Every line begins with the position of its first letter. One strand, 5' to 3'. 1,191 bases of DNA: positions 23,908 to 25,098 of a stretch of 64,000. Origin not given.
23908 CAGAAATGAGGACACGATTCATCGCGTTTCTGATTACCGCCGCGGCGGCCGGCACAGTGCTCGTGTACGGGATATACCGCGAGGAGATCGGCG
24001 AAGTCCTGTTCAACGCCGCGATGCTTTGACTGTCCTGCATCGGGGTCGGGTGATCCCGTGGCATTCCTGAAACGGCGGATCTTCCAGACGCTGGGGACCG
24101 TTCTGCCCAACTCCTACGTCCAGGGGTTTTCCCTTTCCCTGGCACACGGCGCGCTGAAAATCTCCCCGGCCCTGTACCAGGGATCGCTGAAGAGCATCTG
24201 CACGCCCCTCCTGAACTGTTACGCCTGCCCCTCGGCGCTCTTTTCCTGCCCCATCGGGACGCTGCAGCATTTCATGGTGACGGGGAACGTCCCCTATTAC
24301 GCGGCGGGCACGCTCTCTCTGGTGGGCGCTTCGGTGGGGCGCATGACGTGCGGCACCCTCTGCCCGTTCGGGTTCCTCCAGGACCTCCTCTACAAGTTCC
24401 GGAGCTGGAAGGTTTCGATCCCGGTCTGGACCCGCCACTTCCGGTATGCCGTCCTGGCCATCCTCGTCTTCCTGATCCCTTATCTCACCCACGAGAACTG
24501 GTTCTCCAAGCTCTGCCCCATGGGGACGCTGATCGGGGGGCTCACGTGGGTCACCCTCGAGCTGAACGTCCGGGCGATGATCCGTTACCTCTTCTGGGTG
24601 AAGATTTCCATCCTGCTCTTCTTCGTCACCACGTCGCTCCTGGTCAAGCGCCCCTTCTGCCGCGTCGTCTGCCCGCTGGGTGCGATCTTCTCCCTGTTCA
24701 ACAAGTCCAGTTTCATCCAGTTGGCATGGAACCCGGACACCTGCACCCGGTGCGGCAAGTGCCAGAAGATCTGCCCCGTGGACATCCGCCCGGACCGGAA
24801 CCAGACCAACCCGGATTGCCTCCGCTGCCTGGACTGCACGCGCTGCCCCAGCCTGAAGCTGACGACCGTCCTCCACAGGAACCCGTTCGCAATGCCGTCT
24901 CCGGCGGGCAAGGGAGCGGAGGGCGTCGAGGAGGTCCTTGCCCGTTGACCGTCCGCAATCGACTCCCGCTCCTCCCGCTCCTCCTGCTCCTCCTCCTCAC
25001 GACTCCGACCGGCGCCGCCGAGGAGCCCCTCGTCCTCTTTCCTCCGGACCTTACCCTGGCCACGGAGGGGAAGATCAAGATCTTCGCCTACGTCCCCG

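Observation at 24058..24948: NapH-like membrane polyferredoxin without a NapA/NapG partner, embedded among multihaem cytochromes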

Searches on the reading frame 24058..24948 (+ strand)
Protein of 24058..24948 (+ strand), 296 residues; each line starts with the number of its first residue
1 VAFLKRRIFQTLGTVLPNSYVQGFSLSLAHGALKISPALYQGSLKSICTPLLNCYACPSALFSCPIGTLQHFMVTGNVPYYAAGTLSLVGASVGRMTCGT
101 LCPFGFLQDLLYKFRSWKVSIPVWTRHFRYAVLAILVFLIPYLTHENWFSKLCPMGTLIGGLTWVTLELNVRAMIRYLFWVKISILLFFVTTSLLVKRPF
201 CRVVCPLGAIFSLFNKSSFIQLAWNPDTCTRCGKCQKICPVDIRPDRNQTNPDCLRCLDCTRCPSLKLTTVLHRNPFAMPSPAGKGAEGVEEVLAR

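Call 3: search_protein_families(library=pfam, proteins=[window:24058-24948:+], max_evalue=0.01)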
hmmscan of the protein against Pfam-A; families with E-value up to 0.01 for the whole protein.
window:24058-24948:+ (296 aa): 10 families
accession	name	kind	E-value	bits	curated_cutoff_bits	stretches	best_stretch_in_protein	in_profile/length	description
PF12801.12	Fer4_5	-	3.7e-15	56.1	22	2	86-122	12-48/48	4Fe-4S binding domain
PF00037.32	Fer4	-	4.6e-06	26.7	21.1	1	224-243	3-22/24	4Fe-4S binding domain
PF12838.12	Fer4_7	-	5.3e-06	27.2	27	1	200-243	7-52/52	4Fe-4S dicluster domain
PF12837.12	Fer4_6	-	2.3e-05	24.5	25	1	223-242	3-22/24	4Fe-4S binding domain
PF12797.12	Fer4_2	-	0.00011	22.3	24.5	1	224-241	5-22/22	4Fe-4S binding domain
PF25160.1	LdpA_Fe-S-bd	-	0.00073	19.7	27.6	1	198-243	7-42/49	LdpA Fe-S cluster-binding domain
PF12800.12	Fer4_4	-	0.00094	19.8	24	1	226-241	1-16/17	4Fe-4S binding domain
PF13237.11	Fer4_10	-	0.0013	19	25.5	1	225-263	5-48/53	4Fe-4S dicluster domain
PF13183.11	Fer4_8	-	0.0033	18.4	27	0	226-243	51-68/68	4Fe-4S dicluster domain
PF13187.11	Fer4_9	-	0.0048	17.3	27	1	201-242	8-50/52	4Fe-4S dicluster domain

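Call 4: search_protein_families(library=ncbifam, proteins=[window:24058-24948:+], max_evalue=0.01)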
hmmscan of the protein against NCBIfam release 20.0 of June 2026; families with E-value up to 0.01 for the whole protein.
window:24058-24948:+ (296 aa): 11 families
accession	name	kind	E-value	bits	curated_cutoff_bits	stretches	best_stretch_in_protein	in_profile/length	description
TIGR02163.1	napH_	subfamily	6e-18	65.3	213.05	1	92-263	76-239/255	NapH/MauN family ferredoxin-type protein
NF007013.0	PRK09477.1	equivalog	7.5e-15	54.8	234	1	92-263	99-265/286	quinol dehydrogenase ferredoxin subunit NapH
NF046105.1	TransRegNosR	equivalog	3.2e-09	35.6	1000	1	87-261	493-662/680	transcriptional regulator NosR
NF045874.1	Vhu_polyferre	exception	1.9e-05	23.6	600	1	201-263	38-95/381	F420-non-reducing hydrogenase associated-polyferredoxin VhuB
NF043039.1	HgcAB_like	equivalog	3.6e-05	23.5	285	1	124-263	186-344/350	HgcAB-like fusion protein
NF058577.1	FdxA_fam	equivalog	9.1e-05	22.6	65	2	201-242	15-51/52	4Fe-4S ferredoxin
NF007382.0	PRK09898.1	equivalog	0.00084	18.9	213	1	191-269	121-195/208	ferredoxin-like protein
NF040864.1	HgcB_ferredoxin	equivalog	0.0024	17.7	99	1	201-242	22-59/93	mercury methylation ferredoxin HgcB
NF038196.1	ferrodoxin_EFR1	subfamily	0.004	17.2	75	1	224-265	182-226/242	EFR1 family ferrodoxin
TIGR02700.1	flavo_MJ0208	hypoth_equivalog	0.0066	15.8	251.35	1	201-242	156-192/234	dihydromethanopterin reductase (acceptor)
TIGR02066.1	dsrB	equivalog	0.0087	15.1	341.5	1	195-241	183-228/341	dissimilatory-type sulfite reductase subunit beta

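Call 8: find_homologous_proteins(query=window:24058-24948:+, max_evalue=0.001)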
Query window:24058-24948:+ (296 aa): 2987 proteins with E <= 0.001 among 4554 candidates; the best 120 are listed.
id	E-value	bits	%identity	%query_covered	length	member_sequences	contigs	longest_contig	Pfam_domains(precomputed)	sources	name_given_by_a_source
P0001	1.2e-175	601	86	100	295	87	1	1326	PF12801.13,PF00037.33,PF12838.13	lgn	-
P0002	1.9e-172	591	87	97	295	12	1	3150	PF12801.13,PF12837.13,PF00037.33,PF12838.13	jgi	jgi:polyferredoxin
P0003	6.3e-172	589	83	100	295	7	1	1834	PF12801.13,PF12837.13,PF00037.33,PF12838.13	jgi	jgi:ferredoxin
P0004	9.0e-165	566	82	100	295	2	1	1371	PF12801.13,PF00037.33,PF12838.13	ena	-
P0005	3.5e-161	554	80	100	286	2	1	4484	PF12801.13,PF00037.33,PF12838.13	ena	-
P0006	4.0e-159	547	79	100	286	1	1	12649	PF12801.13,PF12837.13,PF00037.33,PF12838.13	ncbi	-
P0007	6.8e-159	546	80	98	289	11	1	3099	PF12801.13,PF12837.13,PF00037.33,PF12838.13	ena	-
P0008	4.1e-158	544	79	100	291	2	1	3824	PF12801.13,PF12837.13,PF00037.33,PF12838.13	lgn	-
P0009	5.3e-157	540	79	100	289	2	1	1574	PF12801.13,PF12837.13,PF00037.33,PF12838.13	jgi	-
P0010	1.5e-156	539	78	100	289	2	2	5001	PF12801.13,PF12837.13,PF00037.33,PF12838.13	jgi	jgi:ferredoxin-type protein NapH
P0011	4.6e-156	537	79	100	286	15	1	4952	PF12801.13,PF12837.13,PF00037.33,PF12838.13,PF13187.12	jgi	-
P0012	4.0e-155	534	78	100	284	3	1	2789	PF12801.13,PF00037.33,PF12838.13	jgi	jgi:ferredoxin-type protein NapH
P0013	1.0e-154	533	77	100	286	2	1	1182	PF12801.13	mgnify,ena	mgnify:CR=1 FL=1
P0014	1.5e-154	532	77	100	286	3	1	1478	PF12801.13,PF12837.13,PF00037.33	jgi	jgi:ferredoxin-type protein NapH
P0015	1.0e-153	529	79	98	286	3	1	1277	PF12801.13,PF12837.13,PF00037.33,PF12838.13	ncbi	-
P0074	8.4e-125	434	65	99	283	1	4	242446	PF12801.13,PF12837.13,PF00037.33,PF12838.13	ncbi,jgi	jgi:polyferredoxin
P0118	6.7e-95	336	51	96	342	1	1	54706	PF12801.13,PF12837.13,PF13187.12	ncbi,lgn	-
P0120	1.7e-94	335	54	95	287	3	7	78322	PF12801.13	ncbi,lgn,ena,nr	ncbi:MAG TPA: 4Fe-4S binding protein [Proteobacteria bacterium]|nr:putative electron transport prote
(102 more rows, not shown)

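Call 9: search_solved_structures(query=window:24058-24948:+, max_evalue=1, show_alignments=2)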
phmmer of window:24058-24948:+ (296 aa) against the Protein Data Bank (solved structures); distinct sequences matched with E-value up to 1: 30.
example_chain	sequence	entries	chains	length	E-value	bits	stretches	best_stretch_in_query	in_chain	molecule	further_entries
5t5i_F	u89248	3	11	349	0.00045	23.1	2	201-243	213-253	Tungsten formylmethanofuran dehydrogenase subunit fwdF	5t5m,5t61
5t5i_G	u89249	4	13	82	0.00057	22.7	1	224-243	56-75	Tungsten formylmethanofuran dehydrogenase subunit fwdG | Tungsten formylmethanofuran dehydrogenase, subunit G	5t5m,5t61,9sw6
9sfi_U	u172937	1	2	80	0.014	18.2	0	224-243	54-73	4Fe-4S binding protein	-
9sw6_H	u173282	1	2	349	0.015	18.1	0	221-245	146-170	Tungsten formylmethanofuran dehydrogenase, subunit F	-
2v2k_A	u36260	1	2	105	0.038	16.7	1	196-243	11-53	FERREDOXIN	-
8a8o_C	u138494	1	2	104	0.084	15.6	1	227-286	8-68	Beta-subunit of the PAPS reductase from Methanothermococcus thermolithotrophicus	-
9sfi_O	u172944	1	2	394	0.15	14.8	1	196-262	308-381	Ferredoxin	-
1fca_A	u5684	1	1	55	0.17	14.6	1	225-243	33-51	FERREDOXIN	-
6tql_A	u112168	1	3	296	0.17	14.6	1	7-97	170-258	Uromodulin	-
1bc6_A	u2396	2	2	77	0.19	14.4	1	196-242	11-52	7-FE FERREDOXIN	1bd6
9g03_E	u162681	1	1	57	0.19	14.4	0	201-242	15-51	Ferredoxin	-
1bqx_A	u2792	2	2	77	0.23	14.1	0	226-277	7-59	PROTEIN (FERREDOXIN) | FERREDOXIN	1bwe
1jnr_B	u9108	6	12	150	0.29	13.8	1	196-244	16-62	adenylylsulfate reductase | adenylylsulfate reductase, subunit B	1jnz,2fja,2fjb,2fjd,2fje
1fdn_A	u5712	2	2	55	0.3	13.8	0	196-243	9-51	FERREDOXIN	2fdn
1clf_A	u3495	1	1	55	0.3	13.8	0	225-242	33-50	FERREDOXIN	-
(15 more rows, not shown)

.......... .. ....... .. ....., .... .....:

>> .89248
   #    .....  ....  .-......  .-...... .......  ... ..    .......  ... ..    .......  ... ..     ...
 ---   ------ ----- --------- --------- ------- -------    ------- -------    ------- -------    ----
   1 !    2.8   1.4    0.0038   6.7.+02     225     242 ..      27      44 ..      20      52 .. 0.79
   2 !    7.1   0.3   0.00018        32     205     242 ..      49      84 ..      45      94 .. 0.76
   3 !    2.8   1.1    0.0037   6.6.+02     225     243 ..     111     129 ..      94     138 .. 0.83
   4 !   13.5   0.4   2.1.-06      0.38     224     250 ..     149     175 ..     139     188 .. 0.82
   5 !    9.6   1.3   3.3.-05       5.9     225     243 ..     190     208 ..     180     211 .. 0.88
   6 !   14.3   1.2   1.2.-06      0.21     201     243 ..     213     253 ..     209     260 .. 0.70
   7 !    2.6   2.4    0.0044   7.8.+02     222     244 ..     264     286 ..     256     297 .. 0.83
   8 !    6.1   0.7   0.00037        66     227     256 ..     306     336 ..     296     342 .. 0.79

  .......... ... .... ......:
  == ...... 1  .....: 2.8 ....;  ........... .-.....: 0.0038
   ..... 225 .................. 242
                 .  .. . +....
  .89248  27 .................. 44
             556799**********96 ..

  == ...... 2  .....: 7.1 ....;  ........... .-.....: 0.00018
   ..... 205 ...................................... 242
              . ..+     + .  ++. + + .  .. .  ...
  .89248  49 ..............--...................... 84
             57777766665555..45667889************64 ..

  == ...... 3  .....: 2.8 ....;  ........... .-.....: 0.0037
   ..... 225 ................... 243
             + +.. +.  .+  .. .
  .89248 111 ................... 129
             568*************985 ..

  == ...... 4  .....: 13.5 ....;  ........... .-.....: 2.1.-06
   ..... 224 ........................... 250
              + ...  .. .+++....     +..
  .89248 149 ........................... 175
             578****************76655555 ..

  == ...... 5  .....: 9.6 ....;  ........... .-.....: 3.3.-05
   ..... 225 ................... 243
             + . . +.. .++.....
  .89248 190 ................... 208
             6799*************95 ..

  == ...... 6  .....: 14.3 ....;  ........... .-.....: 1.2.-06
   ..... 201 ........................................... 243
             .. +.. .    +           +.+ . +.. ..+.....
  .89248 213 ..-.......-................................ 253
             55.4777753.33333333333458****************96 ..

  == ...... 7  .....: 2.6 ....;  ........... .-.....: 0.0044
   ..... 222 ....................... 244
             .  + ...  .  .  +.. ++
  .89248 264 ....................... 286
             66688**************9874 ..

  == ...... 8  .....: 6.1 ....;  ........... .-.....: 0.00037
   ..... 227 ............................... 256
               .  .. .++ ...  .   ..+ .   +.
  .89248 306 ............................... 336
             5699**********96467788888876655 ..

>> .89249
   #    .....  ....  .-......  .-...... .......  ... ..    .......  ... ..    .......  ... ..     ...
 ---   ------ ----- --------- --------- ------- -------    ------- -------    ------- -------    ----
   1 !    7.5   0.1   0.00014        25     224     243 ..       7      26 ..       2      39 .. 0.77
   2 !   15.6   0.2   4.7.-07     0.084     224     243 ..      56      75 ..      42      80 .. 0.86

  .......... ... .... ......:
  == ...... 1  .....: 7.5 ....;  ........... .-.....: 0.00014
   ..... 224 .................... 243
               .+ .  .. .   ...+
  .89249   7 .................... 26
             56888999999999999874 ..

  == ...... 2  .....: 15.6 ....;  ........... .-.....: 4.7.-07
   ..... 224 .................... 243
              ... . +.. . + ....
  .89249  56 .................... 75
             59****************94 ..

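Call 11: find_related_loci(query=A1, collection=genome_contigs, flank=10000)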
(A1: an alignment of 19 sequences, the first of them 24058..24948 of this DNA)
Query A1 (296 aa) in genome_contigs; peptide patterns used: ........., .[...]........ (x = any residue, [..] = any of these).
440 stretches matched a pattern; 434 encode a relative of the query (tblastn E <= 1e-3); the best 80 are kept; 80 distinct loci.
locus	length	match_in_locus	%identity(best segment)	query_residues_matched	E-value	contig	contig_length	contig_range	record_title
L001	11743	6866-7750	86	1-296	2e-176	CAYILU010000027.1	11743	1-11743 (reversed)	MAG TPA_asm: uncultured bacterium isolate ERP119705_co20_536 genome assembly, contig: NODE_6421_length_11743_cov_7.77780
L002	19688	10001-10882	87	3-296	5e-174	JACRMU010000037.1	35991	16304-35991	MAG: Deltaproteobacteria bacterium isolate NC_groundwater_1915_Pr3_S2p5_65_9 SR2-18-S2p5_coassembly_scaffold_56192, whol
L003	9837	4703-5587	84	1-296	3e-173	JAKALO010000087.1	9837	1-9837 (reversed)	MAG: Deltaproteobacteria bacterium isolate WY5.bin129 NODE_12231_length_9837_cov_2.092894, whole genome shotgun sequence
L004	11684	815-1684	82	1-289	3e-163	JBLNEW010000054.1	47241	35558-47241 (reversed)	MAG: Deltaproteobacteria bacterium isolate MAG62 PRJNA488683_bin1_renamed_53, whole genome shotgun sequence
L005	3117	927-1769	80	1-291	5e-168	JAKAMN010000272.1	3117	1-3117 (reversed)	MAG: Deltaproteobacteria bacterium isolate WY5.bin26 NODE_73831_length_3117_cov_3.889967, whole genome shotgun sequence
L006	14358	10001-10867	80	1-296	7e-160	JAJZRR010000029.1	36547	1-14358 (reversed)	MAG: Deltaproteobacteria bacterium isolate SKS1.bin98 NODE_1975_length_36547_cov_34.129572, whole genome shotgun sequenc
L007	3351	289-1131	80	1-289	8e-165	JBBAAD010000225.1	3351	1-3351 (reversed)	MAG: bacterium isolate SO_2017_GW3_32 scaffold_13374_c1_OW296A_2017, whole genome shotgun sequence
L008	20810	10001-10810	83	1-280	1e-157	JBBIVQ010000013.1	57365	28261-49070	MAG: Deltaproteobacteria bacterium isolate RSF170216_bin_80 NODE_355_length_57365_cov_4.21182, whole genome shotgun sequ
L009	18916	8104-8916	81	1-281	5e-155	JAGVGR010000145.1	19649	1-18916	MAG: bacterium isolate DeMMO2_8 c_000000041613, whole genome shotgun sequence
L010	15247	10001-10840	76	1-290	7e-152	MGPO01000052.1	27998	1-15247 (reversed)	MAG: Deltaproteobacteria bacterium GWA2_65_63 gwa2_scaffold_3750, whole genome shotgun sequence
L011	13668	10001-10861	75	1-295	5e-149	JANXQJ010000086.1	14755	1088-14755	MAG: Deltaproteobacteria bacterium isolate GL140_5_concoct_145_sub GL140_5_k141_3824195, whole genome shotgun sequence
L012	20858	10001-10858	70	1-296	3e-146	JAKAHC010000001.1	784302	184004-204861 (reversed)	MAG: Deltaproteobacteria bacterium isolate WY2.bin79 NODE_2_length_784302_cov_4.333317, whole genome shotgun sequence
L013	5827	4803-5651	73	4-293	1e-145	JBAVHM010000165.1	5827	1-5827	MAG: Candidatus Deferrimicrobium sp. isolate MFD02835_ilm_asm_bin8 k127_138140, whole genome shotgun sequence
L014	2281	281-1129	73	1-289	3e-154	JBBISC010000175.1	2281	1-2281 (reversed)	MAG: Deltaproteobacteria bacterium isolate STS170223_bin_364 NODE_48175_length_2281_cov_3.092543, whole genome shotgun s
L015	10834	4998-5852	73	1-292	3e-144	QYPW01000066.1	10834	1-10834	MAG: Deltaproteobacteria bacterium isolate PowLak16_MAG18 c_000000030936, whole genome shotgun sequence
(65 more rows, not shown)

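Call 25: predict_structure(alignment_id=A2)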
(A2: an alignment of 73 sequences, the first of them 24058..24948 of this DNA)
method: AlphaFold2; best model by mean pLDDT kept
length: 296 residues; sequences in the alignment: 73
mean_pLDDT: 64.2   pTM: 0.52
mean pLDDT of the five models: 64.2, 61.9, 56.6, 54.3, 49.9
residues with pLDDT >= 90: 0; 70-90: 113; 50-70: 133; < 50: 50
segments of 3 or more residues with pLDDT < 50: 17-24, 39-62, 285-296
pLDDT, mean of each block of 10 residues (from residue 1): 56 53 53 60 44 40 55 67 68 54 68 77 82 81 69 56 66 73 81 77 70 71 75 56 68 58 75 72 49 45
secondary structure, 60 per line:
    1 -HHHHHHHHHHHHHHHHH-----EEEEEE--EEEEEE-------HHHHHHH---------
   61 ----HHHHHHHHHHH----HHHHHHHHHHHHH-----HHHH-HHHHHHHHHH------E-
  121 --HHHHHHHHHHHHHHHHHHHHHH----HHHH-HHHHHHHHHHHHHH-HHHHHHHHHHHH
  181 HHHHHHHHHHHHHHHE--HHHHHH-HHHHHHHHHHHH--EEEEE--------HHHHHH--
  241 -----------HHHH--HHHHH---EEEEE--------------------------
elements in order: H2-18 E24-29 E32-37 H45-51 H65-75 H80-92 H98-101 H103-112 H123-144 H149-152 H154-167 H169-195 H199-204 H206-217 E220-224 H233-238 H252-255 H258-262 E266-270
